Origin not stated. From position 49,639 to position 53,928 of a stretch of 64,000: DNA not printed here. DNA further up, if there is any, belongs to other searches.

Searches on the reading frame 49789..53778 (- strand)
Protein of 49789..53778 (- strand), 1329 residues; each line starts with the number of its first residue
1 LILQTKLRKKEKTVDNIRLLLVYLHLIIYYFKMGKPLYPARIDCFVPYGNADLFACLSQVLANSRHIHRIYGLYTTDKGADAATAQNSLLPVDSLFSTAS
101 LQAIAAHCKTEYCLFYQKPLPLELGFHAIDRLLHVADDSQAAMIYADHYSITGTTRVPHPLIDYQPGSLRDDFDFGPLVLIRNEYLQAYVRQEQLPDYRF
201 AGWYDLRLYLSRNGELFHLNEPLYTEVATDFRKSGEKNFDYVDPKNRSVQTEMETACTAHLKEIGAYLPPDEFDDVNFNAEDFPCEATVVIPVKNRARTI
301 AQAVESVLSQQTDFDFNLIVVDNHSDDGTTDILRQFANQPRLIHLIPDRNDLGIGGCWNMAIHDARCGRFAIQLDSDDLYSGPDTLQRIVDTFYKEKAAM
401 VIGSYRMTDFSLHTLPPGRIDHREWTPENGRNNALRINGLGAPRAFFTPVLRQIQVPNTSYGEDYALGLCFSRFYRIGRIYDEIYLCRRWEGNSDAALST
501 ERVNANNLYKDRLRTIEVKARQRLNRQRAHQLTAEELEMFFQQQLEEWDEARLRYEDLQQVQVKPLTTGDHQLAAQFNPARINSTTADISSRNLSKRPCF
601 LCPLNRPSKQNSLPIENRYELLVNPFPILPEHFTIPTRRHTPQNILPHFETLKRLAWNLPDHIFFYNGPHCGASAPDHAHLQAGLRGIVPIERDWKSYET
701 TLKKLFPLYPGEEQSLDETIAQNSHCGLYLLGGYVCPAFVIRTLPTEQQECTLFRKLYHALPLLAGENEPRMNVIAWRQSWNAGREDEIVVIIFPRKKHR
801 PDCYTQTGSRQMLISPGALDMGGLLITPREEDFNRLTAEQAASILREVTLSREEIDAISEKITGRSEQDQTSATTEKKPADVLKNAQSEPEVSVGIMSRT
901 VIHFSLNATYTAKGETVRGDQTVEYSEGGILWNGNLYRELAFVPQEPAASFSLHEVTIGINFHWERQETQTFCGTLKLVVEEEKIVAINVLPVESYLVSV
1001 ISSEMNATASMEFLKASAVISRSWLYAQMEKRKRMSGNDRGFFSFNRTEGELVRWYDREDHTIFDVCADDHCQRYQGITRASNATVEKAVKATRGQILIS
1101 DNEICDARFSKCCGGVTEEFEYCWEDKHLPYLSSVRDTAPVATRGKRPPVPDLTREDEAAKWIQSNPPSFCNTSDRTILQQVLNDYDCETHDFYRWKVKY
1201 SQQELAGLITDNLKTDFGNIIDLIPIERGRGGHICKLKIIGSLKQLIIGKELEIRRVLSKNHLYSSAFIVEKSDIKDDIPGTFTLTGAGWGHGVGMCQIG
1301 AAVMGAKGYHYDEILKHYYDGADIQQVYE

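Call 4: search_protein_families(library=pfam, proteins=[window:49789-53778:-], max_evalue=0.01)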
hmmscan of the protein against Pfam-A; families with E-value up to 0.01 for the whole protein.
window:49789-53778:- (1329 aa): 6 families
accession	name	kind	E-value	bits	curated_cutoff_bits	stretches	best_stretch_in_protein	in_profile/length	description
PF16269.10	DUF4922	-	3.2e-62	209.2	23.6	1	540-684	1-145/146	Domain of unknown function (DUF4922)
PF08486.15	SpoIID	-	4.5e-24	85.4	23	1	982-1098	2-95/97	Stage II sporulation protein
PF00535.33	Glycos_transf_2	-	8.9e-23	81.5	23.3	1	288-420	1-130/168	Glycosyl transferase family 2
PF19327.4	Ap4A_phos_N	-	0.00019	21.4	23.1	1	615-683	87-157/177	Ap4A phosphorylase N-terminal domain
PF10111.15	Glyco_tranf_2_2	-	0.00072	19.6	27.3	1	288-391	1-104/276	Glycosyltransferase like family 2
PF13704.12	Glyco_tranf_2_4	-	0.0071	17.3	27.5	0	309-384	12-88/98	Glycosyl transferase family 2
